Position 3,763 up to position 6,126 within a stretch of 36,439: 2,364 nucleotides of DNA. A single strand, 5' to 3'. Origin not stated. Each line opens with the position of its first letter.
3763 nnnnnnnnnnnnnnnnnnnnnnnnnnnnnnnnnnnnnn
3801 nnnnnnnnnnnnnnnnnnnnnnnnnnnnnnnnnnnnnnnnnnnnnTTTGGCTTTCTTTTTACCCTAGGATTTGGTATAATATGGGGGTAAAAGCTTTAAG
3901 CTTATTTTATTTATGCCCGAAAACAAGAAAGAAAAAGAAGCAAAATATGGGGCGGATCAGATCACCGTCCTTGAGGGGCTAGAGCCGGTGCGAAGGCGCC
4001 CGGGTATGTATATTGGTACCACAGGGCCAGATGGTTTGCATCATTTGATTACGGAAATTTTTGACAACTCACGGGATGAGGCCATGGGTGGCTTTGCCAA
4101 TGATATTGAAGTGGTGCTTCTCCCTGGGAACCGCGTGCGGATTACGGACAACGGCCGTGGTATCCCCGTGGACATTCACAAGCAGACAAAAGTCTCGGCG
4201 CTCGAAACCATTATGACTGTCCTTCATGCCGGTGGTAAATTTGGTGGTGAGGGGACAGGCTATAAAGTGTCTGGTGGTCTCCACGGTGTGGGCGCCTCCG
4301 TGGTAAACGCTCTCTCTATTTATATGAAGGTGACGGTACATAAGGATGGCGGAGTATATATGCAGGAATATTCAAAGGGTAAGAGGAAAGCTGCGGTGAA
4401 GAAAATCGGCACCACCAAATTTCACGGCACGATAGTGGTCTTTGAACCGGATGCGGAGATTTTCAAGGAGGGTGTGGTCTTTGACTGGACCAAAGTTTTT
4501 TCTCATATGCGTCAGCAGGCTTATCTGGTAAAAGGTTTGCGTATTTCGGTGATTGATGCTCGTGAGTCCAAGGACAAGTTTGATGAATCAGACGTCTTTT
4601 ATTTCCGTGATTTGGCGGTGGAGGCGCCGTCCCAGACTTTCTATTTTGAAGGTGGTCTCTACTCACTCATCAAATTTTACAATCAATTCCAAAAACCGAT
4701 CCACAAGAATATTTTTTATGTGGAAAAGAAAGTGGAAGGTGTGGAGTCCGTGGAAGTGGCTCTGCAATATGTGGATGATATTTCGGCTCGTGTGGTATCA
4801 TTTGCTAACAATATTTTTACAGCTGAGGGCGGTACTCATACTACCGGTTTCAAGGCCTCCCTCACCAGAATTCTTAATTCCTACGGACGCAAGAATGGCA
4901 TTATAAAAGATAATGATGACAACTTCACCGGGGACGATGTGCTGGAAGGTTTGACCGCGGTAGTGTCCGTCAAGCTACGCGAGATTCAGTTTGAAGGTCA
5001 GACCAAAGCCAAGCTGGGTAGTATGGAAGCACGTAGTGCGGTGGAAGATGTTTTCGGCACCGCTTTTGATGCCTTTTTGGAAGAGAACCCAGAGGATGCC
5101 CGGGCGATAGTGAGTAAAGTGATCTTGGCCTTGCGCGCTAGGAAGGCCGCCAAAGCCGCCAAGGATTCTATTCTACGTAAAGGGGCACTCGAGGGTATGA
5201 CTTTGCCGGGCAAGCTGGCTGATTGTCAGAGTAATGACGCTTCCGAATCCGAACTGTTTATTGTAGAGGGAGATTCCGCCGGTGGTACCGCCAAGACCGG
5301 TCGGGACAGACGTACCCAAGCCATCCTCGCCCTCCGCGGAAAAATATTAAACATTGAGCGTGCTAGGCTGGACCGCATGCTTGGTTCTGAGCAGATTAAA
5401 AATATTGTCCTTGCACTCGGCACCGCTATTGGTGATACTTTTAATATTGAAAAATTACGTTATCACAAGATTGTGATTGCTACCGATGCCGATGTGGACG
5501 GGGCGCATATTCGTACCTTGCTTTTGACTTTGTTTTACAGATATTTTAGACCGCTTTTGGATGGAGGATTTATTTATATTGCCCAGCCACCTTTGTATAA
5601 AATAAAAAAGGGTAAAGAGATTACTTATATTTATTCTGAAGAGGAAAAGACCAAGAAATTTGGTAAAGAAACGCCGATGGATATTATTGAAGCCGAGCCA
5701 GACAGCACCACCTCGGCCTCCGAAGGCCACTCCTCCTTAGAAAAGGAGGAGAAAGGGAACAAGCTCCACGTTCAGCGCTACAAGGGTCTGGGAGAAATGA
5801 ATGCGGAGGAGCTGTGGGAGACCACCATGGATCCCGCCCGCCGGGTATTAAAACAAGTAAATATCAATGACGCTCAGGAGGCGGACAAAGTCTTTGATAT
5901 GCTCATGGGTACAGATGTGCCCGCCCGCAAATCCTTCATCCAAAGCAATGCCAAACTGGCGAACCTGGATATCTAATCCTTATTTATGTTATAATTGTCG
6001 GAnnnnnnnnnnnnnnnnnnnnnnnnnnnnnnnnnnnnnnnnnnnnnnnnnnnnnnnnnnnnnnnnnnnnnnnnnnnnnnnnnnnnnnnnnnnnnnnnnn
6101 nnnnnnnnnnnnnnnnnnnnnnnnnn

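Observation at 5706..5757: A 27-nt hairpin element is shared verbatim, in the same reading frame, by gyrB and the cysteine desulfurase gene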

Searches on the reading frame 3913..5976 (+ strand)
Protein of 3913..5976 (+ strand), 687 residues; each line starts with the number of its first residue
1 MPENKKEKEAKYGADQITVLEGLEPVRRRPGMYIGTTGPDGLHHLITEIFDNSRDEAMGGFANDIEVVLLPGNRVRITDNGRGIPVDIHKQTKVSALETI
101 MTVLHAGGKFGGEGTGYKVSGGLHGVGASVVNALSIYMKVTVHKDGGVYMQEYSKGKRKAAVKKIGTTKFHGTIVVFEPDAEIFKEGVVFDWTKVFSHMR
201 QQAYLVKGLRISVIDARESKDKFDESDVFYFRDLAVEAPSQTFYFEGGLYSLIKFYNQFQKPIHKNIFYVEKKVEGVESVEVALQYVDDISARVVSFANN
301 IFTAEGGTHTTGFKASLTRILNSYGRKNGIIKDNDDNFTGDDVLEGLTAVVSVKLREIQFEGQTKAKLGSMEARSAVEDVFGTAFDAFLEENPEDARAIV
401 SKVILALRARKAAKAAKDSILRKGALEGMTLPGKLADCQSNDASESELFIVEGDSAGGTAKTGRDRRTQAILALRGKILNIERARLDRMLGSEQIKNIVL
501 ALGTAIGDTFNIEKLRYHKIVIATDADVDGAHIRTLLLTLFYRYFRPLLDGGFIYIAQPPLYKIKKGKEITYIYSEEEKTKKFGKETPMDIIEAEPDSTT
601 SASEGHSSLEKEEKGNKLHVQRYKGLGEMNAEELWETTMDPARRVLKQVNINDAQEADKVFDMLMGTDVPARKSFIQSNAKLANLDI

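Call 16: find_encoding_contigs(protein=window:3913-5976:+, flank=10000, max_places=6)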
Protein window:3913-5976:+ (687 aa): no gene with exactly this product is on record in the collection.

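Call 17: find_homologous_proteins(query=window:3913-5976:+, max_evalue=1e-50)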
Query window:3913-5976:+ (687 aa): 8000 proteins with E <= 1e-50 among 8000 candidates; the best 120 are listed.
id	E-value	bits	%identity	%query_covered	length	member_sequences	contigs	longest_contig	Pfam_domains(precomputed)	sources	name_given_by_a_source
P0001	0.0e+0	1525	100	100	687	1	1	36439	PF00986.27,PF02518.32,PF01751.29,PF00204.32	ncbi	-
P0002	0.0e+0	1497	99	99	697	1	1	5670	PF00986.27,PF02518.32,PF01751.29,PF00204.32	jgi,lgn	jgi:DNA gyrase subunit B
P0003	0.0e+0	1384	92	98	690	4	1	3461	PF00986.27,PF02518.32,PF01751.29,PF00204.32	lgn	-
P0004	0.0e+0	1378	91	100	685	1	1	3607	PF00986.27,PF02518.32,PF01751.29,PF00204.32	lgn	-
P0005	0.0e+0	1377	91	99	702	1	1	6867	PF00986.27,PF02518.32,PF01751.29,PF00204.32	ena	-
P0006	0.0e+0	1377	90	99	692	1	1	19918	PF00986.27,PF02518.32,PF01751.29,PF00204.32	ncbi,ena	-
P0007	0.0e+0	1376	91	99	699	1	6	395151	PF00986.27,PF02518.32,PF01751.29,PF00204.32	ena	-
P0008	0.0e+0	1375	90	99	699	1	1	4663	PF00986.27,PF02518.32,PF01751.29,PF00204.32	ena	-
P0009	0.0e+0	1374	90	99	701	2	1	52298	PF00986.27,PF02518.32,PF01751.29,PF00204.32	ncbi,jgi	jgi:DNA gyrase subunit B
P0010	0.0e+0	1368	91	99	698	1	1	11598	PF00986.27,PF02518.32,PF01751.29,PF00204.32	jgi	jgi:DNA gyrase subunit B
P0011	0.0e+0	1368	90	98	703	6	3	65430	PF00986.27,PF02518.32,PF01751.29,PF00204.32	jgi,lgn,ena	-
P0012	0.0e+0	1367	90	99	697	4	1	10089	PF00986.27,PF02518.32,PF01751.29,PF00204.32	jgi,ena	-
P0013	0.0e+0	1366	91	99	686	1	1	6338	PF00986.27,PF02518.32,PF01751.29,PF00204.32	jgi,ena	-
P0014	0.0e+0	1365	90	99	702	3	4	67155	PF00986.27,PF02518.32,PF01751.29,PF00204.32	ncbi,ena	-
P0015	0.0e+0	1362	90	99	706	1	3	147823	PF00986.27,PF02518.32,PF01751.29,PF00204.32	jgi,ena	-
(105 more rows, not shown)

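Call 58: find_encoding_contigs(protein=P0002, flank=10000, max_places=2)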
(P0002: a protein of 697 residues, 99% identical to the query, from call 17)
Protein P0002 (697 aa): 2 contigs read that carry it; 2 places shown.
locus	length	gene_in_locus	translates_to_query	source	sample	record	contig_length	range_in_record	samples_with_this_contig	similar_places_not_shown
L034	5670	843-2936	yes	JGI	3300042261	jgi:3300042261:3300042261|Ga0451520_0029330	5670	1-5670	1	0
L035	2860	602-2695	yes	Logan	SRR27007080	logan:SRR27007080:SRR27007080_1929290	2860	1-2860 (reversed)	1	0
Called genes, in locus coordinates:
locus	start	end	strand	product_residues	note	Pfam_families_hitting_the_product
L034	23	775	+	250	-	PF17759:tRNA_synthFbeta (weak), PF03147:FDX-ACB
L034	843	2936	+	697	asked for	PF02518:HATPase_c, PF00204:DNA_gyraseB, PF01751:Toprim, PF00986:DNA_gyraseB_C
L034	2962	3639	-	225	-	PF01797:Y1_Tnp (weak)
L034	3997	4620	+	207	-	PF01936:NYN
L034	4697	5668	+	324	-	?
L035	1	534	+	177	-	?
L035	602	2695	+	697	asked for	PF02518:HATPase_c, PF00204:DNA_gyraseB, PF01751:Toprim, PF00986:DNA_gyraseB_C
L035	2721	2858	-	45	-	?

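Call 59: find_encoding_contigs(protein=P0013, flank=10000, max_places=1)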
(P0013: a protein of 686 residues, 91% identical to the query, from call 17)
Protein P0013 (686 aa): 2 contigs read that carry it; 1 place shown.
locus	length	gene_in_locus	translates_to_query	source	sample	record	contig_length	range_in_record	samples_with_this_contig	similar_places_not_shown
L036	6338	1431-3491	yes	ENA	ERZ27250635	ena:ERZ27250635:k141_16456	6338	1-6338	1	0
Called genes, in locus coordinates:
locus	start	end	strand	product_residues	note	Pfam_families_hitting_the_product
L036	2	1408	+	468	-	?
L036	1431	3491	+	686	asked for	PF02518:HATPase_c, PF00204:DNA_gyraseB, PF01751:Toprim, PF00986:DNA_gyraseB_C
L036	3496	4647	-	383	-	PF21543:CvfB_2nd (faint), PF23459:S1_RRP5 (faint), PF00575:S1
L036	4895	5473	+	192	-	PF20803:PaaX_M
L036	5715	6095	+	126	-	-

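Call 61: search_protein_families(library=pfam, proteins=[L034:2962-3639:-], max_evalue=0.01)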
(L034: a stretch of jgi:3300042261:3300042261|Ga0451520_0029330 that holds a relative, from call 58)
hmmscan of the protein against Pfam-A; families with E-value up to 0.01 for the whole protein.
L034:2962-3639:- (225 aa): 1 family
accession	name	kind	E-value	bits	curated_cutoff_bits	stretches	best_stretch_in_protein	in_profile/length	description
PF01797.21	Y1_Tnp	-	8.1e-06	26.4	23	1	56-134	36-119/121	Transposase IS200 like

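Call 62: search_protein_families(library=ncbifam, proteins=[L034:2962-3639:-], max_evalue=1)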
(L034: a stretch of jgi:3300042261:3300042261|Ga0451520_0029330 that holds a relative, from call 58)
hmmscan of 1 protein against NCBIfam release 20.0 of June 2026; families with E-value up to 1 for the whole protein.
L034:2962-3639:- (225 aa): 1 family
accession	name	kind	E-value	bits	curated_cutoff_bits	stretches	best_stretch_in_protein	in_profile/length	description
NF047646.1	REP_Tyr_transpos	equivalog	2e-06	27.7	80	1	56-138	42-132/146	REP-associated tyrosine transposase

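Call 81: search_protein_families(library=pfam, proteins=[window:3913-5976:+], max_evalue=0.00001)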
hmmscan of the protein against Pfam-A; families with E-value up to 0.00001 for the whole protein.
window:3913-5976:+ (687 aa): 4 families
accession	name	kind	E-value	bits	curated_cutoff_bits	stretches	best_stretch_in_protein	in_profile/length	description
PF00204.31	DNA_gyraseB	-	1.3e-54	184.7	27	1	248-418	1-172/173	DNA gyrase B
PF00986.26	DNA_gyraseB_C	-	3e-29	101.4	29.8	1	616-677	2-63/63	DNA gyrase B subunit, carboxyl terminus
PF01751.28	Toprim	-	2.7e-18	66.4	23.1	1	447-558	1-95/96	Toprim domain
PF02518.31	HATPase_c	-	5.9e-12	46.4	26.4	1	39-152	3-94/111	Histidine kinase-, DNA gyrase B-, and HSP90-like ATPase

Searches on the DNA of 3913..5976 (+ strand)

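Call 60: search_with_rna_model(model_id=R1, sources=[L034, L035, L036], max_evalue=1, filters=off)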
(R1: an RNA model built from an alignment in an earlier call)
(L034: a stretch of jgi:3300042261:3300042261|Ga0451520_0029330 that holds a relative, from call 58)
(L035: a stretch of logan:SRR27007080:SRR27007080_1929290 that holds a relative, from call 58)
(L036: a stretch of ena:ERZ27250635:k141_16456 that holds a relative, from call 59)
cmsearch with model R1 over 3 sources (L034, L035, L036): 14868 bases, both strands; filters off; matches with E-value up to 1: 5.
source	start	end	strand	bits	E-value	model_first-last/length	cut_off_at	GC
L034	2666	2715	+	70.1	6.1e-16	1-52/52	no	0.6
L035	2425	2474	+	70.1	6.1e-16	1-52/52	no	0.6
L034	2690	2711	-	14.2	0.021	27-48/52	no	0.5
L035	2449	2470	-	14.2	0.021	27-48/52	no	0.5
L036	6156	6189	-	7.4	0.96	1-52/52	no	0.53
